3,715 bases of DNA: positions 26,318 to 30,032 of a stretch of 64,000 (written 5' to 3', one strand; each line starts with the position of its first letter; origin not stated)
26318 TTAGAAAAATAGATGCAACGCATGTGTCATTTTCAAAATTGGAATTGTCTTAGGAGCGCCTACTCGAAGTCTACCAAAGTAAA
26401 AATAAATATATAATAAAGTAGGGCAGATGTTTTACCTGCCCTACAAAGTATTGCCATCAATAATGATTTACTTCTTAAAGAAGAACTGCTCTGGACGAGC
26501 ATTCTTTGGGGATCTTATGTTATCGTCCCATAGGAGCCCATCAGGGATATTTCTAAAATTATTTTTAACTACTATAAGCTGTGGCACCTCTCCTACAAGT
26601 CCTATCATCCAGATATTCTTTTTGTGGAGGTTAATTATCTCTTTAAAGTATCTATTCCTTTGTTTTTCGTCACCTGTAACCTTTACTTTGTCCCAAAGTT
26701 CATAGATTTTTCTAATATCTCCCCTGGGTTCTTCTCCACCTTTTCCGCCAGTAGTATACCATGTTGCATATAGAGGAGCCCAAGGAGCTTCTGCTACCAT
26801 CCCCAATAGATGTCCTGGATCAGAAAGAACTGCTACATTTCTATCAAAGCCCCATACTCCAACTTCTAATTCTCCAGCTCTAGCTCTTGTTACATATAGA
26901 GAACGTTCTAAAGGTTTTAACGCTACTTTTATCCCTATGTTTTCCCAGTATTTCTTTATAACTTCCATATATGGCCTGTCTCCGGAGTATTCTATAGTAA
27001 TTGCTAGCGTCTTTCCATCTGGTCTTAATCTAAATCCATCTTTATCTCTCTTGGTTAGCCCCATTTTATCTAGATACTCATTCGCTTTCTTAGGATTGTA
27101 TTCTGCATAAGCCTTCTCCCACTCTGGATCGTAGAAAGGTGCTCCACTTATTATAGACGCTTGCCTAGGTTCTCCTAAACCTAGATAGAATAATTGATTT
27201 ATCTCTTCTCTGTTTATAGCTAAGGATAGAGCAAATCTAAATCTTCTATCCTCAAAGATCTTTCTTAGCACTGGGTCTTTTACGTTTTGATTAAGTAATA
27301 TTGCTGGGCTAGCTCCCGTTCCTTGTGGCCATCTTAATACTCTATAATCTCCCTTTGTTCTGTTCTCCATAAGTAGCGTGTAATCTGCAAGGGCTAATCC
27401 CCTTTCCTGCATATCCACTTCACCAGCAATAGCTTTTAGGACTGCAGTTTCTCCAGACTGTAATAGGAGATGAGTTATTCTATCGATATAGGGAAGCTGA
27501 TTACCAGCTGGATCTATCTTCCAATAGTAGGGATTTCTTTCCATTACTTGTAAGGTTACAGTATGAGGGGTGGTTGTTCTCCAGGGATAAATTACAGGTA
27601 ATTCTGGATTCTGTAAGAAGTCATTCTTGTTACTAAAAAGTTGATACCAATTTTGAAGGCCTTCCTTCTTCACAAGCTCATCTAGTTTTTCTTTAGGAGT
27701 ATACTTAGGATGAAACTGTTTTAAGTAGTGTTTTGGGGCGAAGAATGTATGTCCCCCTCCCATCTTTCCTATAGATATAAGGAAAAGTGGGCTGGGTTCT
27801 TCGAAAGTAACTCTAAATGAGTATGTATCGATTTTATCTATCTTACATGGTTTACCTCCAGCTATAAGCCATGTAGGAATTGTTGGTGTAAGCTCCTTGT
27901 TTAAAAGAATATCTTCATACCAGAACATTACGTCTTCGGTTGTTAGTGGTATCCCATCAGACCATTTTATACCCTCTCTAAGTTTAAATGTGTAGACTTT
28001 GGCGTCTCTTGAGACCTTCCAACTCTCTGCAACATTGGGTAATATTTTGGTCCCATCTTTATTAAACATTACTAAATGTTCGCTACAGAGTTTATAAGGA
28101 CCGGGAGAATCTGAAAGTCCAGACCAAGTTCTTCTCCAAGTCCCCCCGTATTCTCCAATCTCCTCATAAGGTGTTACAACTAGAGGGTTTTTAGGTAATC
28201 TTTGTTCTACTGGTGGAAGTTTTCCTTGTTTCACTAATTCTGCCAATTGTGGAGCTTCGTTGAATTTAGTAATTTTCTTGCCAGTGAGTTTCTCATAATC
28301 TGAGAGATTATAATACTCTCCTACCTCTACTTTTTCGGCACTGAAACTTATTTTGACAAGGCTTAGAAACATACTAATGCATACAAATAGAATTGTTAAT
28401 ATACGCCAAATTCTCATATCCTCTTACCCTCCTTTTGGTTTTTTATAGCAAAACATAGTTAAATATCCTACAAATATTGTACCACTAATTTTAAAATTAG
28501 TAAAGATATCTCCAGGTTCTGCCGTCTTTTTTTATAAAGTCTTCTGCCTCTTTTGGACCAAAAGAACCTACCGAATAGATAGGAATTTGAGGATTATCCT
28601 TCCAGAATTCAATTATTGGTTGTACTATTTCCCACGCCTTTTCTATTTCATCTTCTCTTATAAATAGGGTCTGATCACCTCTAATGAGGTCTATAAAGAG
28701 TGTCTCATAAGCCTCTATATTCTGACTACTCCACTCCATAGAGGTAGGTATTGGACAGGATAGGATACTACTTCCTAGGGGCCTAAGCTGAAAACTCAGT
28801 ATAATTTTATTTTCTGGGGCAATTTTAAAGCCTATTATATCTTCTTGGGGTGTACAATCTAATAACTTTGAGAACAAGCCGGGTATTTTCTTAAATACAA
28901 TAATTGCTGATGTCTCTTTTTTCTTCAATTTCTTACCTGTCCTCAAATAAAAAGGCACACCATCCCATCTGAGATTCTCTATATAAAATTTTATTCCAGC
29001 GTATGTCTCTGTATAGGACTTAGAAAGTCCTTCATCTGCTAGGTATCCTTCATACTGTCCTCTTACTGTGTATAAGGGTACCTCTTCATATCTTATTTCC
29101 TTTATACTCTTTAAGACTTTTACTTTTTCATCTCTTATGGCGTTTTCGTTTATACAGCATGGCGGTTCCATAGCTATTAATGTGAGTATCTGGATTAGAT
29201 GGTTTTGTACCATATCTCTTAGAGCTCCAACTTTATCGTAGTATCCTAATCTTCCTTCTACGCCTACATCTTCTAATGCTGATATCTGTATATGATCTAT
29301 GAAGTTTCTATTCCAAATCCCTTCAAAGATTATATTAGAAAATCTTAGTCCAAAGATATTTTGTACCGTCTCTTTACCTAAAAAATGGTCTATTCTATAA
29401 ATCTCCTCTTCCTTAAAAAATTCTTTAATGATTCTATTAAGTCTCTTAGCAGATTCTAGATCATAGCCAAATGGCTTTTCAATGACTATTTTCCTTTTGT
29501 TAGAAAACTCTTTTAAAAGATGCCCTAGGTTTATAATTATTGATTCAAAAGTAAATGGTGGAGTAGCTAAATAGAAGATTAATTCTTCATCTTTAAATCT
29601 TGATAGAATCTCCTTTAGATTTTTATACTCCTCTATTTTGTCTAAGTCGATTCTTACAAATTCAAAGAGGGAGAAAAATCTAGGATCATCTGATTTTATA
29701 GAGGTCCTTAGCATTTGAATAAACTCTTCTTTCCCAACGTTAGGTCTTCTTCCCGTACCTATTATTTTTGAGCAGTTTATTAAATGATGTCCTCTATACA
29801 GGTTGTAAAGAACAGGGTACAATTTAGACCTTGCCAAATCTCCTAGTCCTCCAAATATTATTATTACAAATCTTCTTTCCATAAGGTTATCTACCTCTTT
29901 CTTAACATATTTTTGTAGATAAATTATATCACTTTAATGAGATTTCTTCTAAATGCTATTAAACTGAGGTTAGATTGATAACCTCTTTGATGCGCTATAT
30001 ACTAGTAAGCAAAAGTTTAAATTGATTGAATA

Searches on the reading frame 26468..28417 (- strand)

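Call 3: search_protein_families(library=pfam, proteins=[window:26468-28417:-])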
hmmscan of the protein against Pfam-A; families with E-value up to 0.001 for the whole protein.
window:26468-28417:- (649 aa): 1 family
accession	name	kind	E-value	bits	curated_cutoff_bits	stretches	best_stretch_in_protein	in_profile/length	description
PF00496.27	SBP_bac_5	-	4.6e-66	223.9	32.4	1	125-524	2-346/368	Bacterial extracellular solute-binding proteins, family 5 Middle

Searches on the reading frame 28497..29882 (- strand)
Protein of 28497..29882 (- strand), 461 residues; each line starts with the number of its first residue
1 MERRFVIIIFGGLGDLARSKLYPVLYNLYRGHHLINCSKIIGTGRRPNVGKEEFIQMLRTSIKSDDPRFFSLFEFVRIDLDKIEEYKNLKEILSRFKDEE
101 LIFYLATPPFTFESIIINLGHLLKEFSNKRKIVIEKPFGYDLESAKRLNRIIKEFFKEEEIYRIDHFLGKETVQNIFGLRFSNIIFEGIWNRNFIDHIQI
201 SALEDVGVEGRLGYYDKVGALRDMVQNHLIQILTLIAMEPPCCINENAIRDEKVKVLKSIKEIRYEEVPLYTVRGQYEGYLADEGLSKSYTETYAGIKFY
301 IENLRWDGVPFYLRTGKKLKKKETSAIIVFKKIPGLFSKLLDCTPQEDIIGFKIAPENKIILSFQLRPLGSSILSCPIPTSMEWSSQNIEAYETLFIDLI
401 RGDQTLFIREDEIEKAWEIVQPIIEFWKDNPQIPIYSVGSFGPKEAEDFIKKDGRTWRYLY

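Call 3: search_protein_families(library=pfam, proteins=[window:28497-29882:-])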
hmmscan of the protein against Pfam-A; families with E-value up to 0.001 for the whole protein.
window:28497-29882:- (461 aa): 2 families
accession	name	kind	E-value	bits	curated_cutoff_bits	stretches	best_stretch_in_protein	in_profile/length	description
PF02781.21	G6PD_C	-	8.4e-97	324.2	27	1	179-458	3-296/296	Glucose-6-phosphate dehydrogenase, C-terminal domain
PF00479.28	G6PD_N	-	5.1e-49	167.8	22.1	1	8-175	1-183/183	Glucose-6-phosphate dehydrogenase, NAD binding domain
